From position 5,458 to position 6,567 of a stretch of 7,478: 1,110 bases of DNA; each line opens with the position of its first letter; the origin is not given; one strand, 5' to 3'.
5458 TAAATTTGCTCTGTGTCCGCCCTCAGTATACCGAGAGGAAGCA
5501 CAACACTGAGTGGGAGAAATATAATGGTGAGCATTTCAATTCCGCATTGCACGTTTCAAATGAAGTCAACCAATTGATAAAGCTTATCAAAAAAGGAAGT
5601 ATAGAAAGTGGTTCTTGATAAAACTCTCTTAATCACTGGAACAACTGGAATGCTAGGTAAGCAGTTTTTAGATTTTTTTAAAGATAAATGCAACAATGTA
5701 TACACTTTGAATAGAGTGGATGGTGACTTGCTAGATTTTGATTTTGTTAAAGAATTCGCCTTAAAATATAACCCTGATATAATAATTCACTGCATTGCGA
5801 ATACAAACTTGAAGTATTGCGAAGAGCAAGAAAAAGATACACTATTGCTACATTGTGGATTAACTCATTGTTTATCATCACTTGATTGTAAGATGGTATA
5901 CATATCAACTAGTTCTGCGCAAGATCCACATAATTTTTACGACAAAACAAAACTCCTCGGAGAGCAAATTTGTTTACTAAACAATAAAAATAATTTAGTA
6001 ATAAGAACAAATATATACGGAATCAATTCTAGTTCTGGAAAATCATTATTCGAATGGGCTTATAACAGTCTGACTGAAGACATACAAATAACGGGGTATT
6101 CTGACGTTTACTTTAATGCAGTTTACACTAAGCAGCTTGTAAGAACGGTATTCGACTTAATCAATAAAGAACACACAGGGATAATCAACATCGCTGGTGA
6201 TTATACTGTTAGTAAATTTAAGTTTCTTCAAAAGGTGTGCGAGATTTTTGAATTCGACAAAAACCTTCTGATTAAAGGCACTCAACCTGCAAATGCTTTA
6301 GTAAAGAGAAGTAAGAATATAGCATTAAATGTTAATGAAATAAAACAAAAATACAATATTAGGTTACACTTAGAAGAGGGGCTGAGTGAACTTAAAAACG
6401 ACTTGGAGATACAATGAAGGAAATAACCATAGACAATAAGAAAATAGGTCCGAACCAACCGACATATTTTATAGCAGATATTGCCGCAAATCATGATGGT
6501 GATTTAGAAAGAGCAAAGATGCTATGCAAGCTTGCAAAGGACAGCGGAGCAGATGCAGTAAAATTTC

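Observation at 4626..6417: PseB-type 4,6-dehydratase coupled to an RmlD-like ketoreductase where the Pse pathway has an aminotransferase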

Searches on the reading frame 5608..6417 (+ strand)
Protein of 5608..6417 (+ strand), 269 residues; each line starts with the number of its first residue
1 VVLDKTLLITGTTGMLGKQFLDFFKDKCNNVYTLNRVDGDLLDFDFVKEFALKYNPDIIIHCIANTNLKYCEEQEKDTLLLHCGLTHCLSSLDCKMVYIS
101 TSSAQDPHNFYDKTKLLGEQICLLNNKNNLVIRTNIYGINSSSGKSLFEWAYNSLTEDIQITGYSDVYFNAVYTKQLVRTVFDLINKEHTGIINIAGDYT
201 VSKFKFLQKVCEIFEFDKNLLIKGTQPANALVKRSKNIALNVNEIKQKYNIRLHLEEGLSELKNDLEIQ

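Call 5: search_protein_families(library=pfam, proteins=[window:5608-6417:+], max_evalue=0.01)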
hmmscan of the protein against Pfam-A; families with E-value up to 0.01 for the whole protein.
window:5608-6417:+ (269 aa): 4 families
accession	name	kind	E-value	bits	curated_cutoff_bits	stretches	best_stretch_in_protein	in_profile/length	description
PF04321.23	RmlD_sub_bind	-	6.8e-23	81.6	27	1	6-264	2-283/287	RmlD substrate binding domain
PF01370.27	Epimerase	-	4e-11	43.2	20.9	1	8-196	2-240/240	NAD dependent epimerase/dehydratase family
PF02719.21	Polysacc_synt_2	-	8.9e-06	25.5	20.2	1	35-134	57-161/293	Polysaccharide biosynthesis protein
PF07993.18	NAD_binding_4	-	0.00031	20.4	20.1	0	100-144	166-214/258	Male sterility protein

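Call 6: search_protein_families(library=ncbifam, proteins=[window:5608-6417:+], max_evalue=0.01)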
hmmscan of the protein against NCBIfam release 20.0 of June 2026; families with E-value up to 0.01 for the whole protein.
window:5608-6417:+ (269 aa): 3 families
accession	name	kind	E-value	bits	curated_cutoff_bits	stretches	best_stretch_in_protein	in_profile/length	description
TIGR01214.1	rmlD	equivalog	4.1e-23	81.9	224.05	1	6-253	1-271/285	dTDP-4-dehydrorhamnose reductase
TIGR03589.1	PseB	equivalog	9.6e-05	21.5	407.75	0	3-29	3-29/324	UDP-N-acetylglucosamine 4,6-dehydratase (inverting)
NF047922.1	GDPFucSynFcl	equivalog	0.0062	16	500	0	5-65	3-63/308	GDP-L-fucose synthase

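Call 8: search_protein_families(library=phrogs, proteins=[window:5608-6417:+], max_evalue=0.001)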
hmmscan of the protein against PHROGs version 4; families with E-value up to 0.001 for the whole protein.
window:5608-6417:+ (269 aa): 1 family
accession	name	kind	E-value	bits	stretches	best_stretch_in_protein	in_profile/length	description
phrog_540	-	DNA, RNA and nucleotide metabolism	1e-18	68.1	1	4-250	292-582/715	nucleotide-sugar epimerase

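Call 10: search_solved_structures(query=window:5608-6417:+, max_evalue=0.001, show_alignments=3)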
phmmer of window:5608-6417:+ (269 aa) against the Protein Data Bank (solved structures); distinct sequences matched with E-value up to 0.001: 12.
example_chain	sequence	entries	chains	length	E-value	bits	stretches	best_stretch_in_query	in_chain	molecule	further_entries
2ggs_A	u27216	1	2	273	4.7e-16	62.5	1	7-216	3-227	273aa long hypothetical dTDP-4-dehydrorhamnose reductase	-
5u9c_A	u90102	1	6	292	6.5e-12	48.9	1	4-220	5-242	dTDP-4-dehydrorhamnose Reductase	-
3sc6_A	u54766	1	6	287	1.1e-10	44.9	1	5-248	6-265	dTDP-4-dehydrorhamnose reductase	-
8g22_A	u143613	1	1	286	1.1e-08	38.4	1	7-203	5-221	dTDP-4-dehydrorhamnose reductase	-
1vl0_A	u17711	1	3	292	3.4e-08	36.7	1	7-213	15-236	DTDP-4-dehydrorhamnose reductase, rfbD ortholog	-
9gpi_D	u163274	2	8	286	7.2e-08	35.6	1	5-102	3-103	dTDP-4-dehydrorhamnose reductase, putative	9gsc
6bwc_A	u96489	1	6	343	0.00014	24.8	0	22-122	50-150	Polysaccharide biosynthesis protein CapD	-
4wpg_A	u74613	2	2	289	0.00061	22.8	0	6-77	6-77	dTDP-4-dehydrorhamnose reductase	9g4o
2ydx_A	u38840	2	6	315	0.0008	22.4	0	4-138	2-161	METHIONINE ADENOSYLTRANSFERASE 2 SUBUNIT BETA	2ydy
4ndn_E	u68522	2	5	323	0.00086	22.3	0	4-138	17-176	Methionine adenosyltransferase 2 subunit beta | Isoform 2 of Methionine adenosyltransferase 2 subunit beta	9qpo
4ktt_E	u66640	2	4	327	0.00089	22.2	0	4-138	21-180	Methionine adenosyltransferase 2 subunit beta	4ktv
30gd_E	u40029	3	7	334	0.00096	22.1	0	4-138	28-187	Isoform 1 of Methionine adenosyltransferase 2 subunit beta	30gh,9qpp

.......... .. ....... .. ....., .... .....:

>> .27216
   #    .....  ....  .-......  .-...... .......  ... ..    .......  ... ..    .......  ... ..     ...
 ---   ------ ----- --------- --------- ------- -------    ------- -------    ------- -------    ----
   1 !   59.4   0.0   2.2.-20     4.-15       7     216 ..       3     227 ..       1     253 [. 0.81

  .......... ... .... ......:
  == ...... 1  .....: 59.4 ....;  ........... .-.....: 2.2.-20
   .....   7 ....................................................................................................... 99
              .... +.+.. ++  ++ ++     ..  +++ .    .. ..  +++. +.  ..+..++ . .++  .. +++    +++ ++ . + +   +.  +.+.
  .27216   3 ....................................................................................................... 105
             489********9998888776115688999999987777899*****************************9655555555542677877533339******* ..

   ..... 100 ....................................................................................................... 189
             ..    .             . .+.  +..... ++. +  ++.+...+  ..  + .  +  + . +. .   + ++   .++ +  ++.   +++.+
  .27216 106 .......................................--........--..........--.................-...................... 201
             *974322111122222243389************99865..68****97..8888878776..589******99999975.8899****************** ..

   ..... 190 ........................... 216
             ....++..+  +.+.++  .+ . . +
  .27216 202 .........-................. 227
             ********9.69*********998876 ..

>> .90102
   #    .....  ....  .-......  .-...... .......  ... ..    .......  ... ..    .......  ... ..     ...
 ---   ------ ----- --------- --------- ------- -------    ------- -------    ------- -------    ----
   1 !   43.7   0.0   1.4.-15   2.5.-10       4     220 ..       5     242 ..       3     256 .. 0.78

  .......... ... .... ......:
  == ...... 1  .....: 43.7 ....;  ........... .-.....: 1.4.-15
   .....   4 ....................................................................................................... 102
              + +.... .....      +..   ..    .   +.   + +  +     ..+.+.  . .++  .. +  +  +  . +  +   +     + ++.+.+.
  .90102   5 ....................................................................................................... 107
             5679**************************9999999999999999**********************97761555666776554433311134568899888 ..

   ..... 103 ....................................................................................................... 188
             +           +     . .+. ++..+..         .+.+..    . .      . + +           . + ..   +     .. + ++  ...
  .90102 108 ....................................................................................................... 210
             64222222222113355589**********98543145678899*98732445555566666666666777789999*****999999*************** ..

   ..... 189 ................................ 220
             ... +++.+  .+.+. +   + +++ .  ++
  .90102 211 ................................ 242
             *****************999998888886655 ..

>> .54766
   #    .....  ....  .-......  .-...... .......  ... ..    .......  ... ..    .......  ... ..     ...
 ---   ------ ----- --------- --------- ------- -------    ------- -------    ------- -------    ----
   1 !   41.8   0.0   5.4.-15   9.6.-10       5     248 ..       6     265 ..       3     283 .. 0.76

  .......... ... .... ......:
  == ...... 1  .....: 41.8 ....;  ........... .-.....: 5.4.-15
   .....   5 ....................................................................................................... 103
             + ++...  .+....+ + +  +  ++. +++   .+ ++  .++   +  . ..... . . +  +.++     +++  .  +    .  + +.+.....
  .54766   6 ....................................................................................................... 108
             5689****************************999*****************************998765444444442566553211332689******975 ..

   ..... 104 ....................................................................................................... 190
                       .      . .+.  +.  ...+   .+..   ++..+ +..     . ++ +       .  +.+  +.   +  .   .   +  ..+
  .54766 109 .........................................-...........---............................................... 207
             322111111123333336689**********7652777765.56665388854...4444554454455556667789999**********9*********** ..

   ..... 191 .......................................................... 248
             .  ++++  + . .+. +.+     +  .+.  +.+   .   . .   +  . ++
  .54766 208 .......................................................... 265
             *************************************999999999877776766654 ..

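Call 11: find_homologous_proteins(query=window:5608-6417:+, max_evalue=0.00001)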
Query window:5608-6417:+ (269 aa): 63 proteins with E <= 0.00001 among 377 candidates.
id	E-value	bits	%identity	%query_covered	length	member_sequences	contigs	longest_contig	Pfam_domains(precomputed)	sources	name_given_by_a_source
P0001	6.5e-175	598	100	100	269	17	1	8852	PF04321.24,PF02719.22,PF01370.28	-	-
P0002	1.2e-125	436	72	100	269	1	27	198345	PF04321.24,PF02719.22,PF01370.28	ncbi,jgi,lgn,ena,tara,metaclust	tara:strand:- start:2553 stop:3362 length:810 start_codon:yes stop_codon:yes gene_type:complete|meta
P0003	1.8e-125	436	73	99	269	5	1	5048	PF04321.24,PF02719.22,PF01370.28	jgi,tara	tara:strand:- start:358 stop:1167 length:810 start_codon:yes stop_codon:yes gene_type:complete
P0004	1.3e-111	391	67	99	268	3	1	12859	PF04321.24,PF01370.28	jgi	-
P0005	2.0e-109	383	67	98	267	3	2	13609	PF04321.24,PF02719.22,PF01370.28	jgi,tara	jgi:dTDP-4-dehydrorhamnose reductase|tara:strand:+ start:80 stop:883 length:804 start_codon:yes stop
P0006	8.8e-108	378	64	99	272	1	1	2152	PF04321.24,PF02719.22,PF01370.28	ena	-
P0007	1.9e-107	377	66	94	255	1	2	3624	PF04321.24,PF02719.22,PF01370.28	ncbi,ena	-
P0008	4.3e-107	376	63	99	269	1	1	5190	PF04321.24,PF01370.28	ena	-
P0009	1.9e-97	344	64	94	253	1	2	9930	PF04321.24,PF01370.28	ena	-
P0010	1.4e-93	331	57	98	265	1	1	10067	PF04321.24,PF02719.22,PF01370.28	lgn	-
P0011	4.2e-91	323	57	99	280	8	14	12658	PF04321.24,PF02719.22,PF01370.28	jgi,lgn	-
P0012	2.1e-90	321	57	99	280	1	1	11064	PF04321.24,PF02719.22,PF01370.28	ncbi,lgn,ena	-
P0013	3.5e-90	320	56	100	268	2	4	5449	PF04321.24,PF02719.22,PF01370.28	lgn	-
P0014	2.5e-88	314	55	100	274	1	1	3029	PF04321.24,PF02719.22,PF01370.28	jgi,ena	-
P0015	7.2e-86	306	54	99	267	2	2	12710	PF04321.24,PF02719.22,PF01370.28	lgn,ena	-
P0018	2.2e-83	298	54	98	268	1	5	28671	PF04321.24,PF02719.22,PF01370.28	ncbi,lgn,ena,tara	tara:strand:+ start:548 stop:1354 length:807 start_codon:yes stop_codon:yes gene_type:complete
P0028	3.6e-46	176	39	98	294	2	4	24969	PF04321.24,PF16363.12,PF02719.22,PF01073.26,PF07993.19,PF01370.28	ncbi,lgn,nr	ncbi:MAG: dTDP-4-dehydrorhamnose reductase [Eubacteriaceae bacterium]|nr:dTDP-4-dehydrorhamnose redu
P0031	1.6e-40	157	36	96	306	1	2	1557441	PF04321.24,PF16363.12,PF02719.22,PF01073.26,PF07993.19,PF01370.28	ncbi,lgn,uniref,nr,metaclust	ncbi:dTDP-4-dehydrorhamnose reductase family protein [Clostridium magnum]|uniref:dTDP-4-dehydrorhamn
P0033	1.6e-37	148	36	96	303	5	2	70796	PF04321.24,PF16363.12,PF02719.22,PF01370.28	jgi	jgi:dTDP-4-dehydrorhamnose reductase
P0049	4.9e-27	113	34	81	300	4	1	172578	PF04321.24,PF16363.12,PF02719.22,PF01370.28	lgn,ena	-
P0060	1.9e-13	69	29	92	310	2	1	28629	PF04321.24,PF16363.12,PF02719.22,PF01370.28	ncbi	-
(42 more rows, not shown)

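Call 12: find_encoding_contigs(protein=P0001, flank=10000, max_places=6)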
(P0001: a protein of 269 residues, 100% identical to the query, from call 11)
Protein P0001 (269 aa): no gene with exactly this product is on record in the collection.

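Call 13: find_encoding_contigs(protein=P0002, flank=10000, max_places=6)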
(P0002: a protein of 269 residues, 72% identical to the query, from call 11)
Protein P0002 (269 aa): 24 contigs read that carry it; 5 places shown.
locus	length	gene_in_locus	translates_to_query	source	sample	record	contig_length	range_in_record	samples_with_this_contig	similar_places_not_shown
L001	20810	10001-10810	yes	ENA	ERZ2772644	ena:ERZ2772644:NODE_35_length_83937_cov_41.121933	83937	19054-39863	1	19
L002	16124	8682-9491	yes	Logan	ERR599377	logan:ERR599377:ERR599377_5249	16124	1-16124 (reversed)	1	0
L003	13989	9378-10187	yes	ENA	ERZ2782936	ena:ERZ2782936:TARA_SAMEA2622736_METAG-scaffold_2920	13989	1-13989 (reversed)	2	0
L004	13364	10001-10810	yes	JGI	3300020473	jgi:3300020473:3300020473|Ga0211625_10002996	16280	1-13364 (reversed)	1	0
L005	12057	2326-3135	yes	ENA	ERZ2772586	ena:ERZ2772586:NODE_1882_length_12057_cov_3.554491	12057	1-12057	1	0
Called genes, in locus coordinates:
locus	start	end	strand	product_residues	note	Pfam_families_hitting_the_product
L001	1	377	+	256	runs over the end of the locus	PF12705:PDDEXK_1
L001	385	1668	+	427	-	PF20706:GT4-conflict, PF00534:Glycos_transf_1, PF13692:Glyco_trans_1_4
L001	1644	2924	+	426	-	PF00534:Glycos_transf_1 (weak), PF13692:Glyco_trans_1_4 (faint)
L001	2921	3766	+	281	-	-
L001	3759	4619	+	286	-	-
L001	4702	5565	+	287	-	PF03102:NeuB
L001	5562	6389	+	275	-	PF00106:adh_short, PF01370:Epimerase (weak), PF08659:KR (weak), PF13561:adh_short_C2, PF16363:GDP_Man_Dehyd (faint)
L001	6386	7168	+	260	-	PF01261:AP_endonuc_2 (weak)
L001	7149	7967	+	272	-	PF00106:adh_short, PF01370:Epimerase (weak), PF08659:KR, PF13561:adh_short_C2, PF00106:adh_short (weak)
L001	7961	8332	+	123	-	PF00190:Cupin_1 (weak), PF07883:Cupin_2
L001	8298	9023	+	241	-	PF02348:CTP_transf_3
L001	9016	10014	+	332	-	PF01370:Epimerase, PF02719:Polysacc_synt_2, PF04321:RmlD_sub_bind, PF01073:3Beta_HSD, PF07993:NAD_binding_4 (faint), PF13460:NAD_binding_10 (faint), PF16363:GDP_Man_Dehyd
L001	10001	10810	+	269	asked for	PF01370:Epimerase, PF02719:Polysacc_synt_2 (faint), PF04321:RmlD_sub_bind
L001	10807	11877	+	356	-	PF03102:NeuB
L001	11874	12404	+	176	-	PF13302:Acetyltransf_3, PF13420:Acetyltransf_4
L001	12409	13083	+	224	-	PF02585:PIG-L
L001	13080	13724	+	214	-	PF00551:Formyl_trans_N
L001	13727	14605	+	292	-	PF01973:MptE-like (faint)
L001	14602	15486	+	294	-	-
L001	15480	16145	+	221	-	PF05050:Methyltransf_21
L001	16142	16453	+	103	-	-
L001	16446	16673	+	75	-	-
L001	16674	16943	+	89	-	PF09723:Zn_ribbon_8 (weak)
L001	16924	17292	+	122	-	-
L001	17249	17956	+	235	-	-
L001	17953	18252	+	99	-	-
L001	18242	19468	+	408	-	PF13539:Peptidase_M15_4 (weak)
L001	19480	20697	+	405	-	-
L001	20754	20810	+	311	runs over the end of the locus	-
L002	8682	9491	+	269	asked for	PF01370:Epimerase, PF02719:Polysacc_synt_2 (faint), PF04321:RmlD_sub_bind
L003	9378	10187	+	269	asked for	PF01370:Epimerase, PF02719:Polysacc_synt_2 (faint), PF04321:RmlD_sub_bind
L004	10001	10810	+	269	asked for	PF01370:Epimerase, PF02719:Polysacc_synt_2 (faint), PF04321:RmlD_sub_bind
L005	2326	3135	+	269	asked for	PF01370:Epimerase, PF02719:Polysacc_synt_2 (faint), PF04321:RmlD_sub_bind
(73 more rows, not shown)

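Call 15: search_dna_similar(query=window:5608-6417:+, collection=phages, mode=protein, max_rows=25)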
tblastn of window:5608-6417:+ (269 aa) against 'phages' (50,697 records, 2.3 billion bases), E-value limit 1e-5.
No match.

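Call 18: find_encoding_contigs(protein=P0031, flank=10000, max_places=3)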
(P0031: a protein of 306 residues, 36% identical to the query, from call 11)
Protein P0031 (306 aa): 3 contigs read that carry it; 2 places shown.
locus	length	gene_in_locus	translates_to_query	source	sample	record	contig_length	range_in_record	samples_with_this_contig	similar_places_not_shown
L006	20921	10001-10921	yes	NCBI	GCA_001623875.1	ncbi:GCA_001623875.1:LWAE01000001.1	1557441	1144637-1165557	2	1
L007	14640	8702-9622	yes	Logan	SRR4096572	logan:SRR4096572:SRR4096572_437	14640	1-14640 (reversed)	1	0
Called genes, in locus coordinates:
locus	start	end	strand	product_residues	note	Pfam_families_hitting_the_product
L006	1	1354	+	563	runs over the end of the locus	PF00669:Flagellin_N, PF00700:Flagellin_C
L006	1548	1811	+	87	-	PF26154:DUF8042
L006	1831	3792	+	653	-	PF01973:MptE-like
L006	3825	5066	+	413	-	-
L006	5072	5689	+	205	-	PF00117:GATase, PF07685:GATase_3, PF01174:SNO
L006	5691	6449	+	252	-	PF00977:His_biosynth, PF04309:G3P_antiterm (faint), PF01207:Dus (faint), PF03060:NMO (faint)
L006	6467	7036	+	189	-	PF13302:Acetyltransf_3, PF13420:Acetyltransf_4, PF00583:Acetyltransf_1, PF13523:Acetyltransf_8 (faint)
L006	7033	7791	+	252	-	PF02348:CTP_transf_3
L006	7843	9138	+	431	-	PF00202:Aminotran_3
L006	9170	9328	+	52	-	-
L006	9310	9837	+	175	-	PF00248:Aldo_ket_red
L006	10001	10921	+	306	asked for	PF01073:3Beta_HSD, PF01370:Epimerase, PF02719:Polysacc_synt_2 (weak), PF04321:RmlD_sub_bind, PF07993:NAD_binding_4 (faint), PF16363:GDP_Man_Dehyd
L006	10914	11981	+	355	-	PF03102:NeuB, PF08666:SAF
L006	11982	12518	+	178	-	PF13302:Acetyltransf_3, PF13420:Acetyltransf_4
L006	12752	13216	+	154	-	-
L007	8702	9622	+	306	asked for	PF01073:3Beta_HSD, PF01370:Epimerase, PF02719:Polysacc_synt_2 (weak), PF04321:RmlD_sub_bind, PF07993:NAD_binding_4 (faint), PF16363:GDP_Man_Dehyd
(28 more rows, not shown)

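Call 19: find_encoding_contigs(protein=P0018, flank=10000, max_places=3)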
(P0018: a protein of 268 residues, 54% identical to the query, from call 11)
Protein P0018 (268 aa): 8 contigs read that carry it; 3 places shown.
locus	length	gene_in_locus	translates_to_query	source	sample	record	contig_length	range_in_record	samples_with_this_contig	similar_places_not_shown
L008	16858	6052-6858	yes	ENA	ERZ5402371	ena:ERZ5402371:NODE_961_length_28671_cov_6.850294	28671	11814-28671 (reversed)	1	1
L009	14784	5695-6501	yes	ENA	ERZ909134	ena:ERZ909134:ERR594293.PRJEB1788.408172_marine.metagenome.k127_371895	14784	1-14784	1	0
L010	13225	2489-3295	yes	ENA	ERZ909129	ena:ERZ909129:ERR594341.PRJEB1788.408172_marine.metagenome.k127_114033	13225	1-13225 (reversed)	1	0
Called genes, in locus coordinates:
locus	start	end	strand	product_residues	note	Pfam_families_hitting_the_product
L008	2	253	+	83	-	?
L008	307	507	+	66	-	-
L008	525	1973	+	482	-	PF00534:Glycos_transf_1 (weak)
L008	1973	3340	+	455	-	-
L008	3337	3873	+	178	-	-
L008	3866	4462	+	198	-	-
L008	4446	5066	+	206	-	PF00535:Glycos_transf_2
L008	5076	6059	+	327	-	PF01073:3Beta_HSD, PF01370:Epimerase, PF02719:Polysacc_synt_2, PF04321:RmlD_sub_bind, PF16363:GDP_Man_Dehyd, PF07993:NAD_binding_4 (faint), PF13460:NAD_binding_10 (weak)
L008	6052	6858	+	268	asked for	PF01370:Epimerase, PF04321:RmlD_sub_bind, PF02719:Polysacc_synt_2 (weak)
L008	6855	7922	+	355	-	PF03102:NeuB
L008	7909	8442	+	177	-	PF13302:Acetyltransf_3, PF13420:Acetyltransf_4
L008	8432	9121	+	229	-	PF02585:PIG-L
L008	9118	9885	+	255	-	PF13640:2OG-FeII_Oxy_3, PF13661:2OG-FeII_Oxy_4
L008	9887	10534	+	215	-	PF00551:Formyl_trans_N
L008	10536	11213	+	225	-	PF02348:CTP_transf_3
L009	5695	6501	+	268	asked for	PF01370:Epimerase, PF04321:RmlD_sub_bind, PF02719:Polysacc_synt_2 (weak)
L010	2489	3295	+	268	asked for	PF01370:Epimerase, PF04321:RmlD_sub_bind, PF02719:Polysacc_synt_2 (weak)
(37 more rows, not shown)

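Call 24: find_related_loci(query=window:5608-6417:+, collection=viral_contigs, flank=10000)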
Query window:5608-6417:+ (269 aa) in viral_contigs; peptide patterns used: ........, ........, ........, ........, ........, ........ (x = any residue, [..] = any of these).
5 stretches matched a pattern, but none encodes a relative of the query by tblastn (E <= 1e-3).
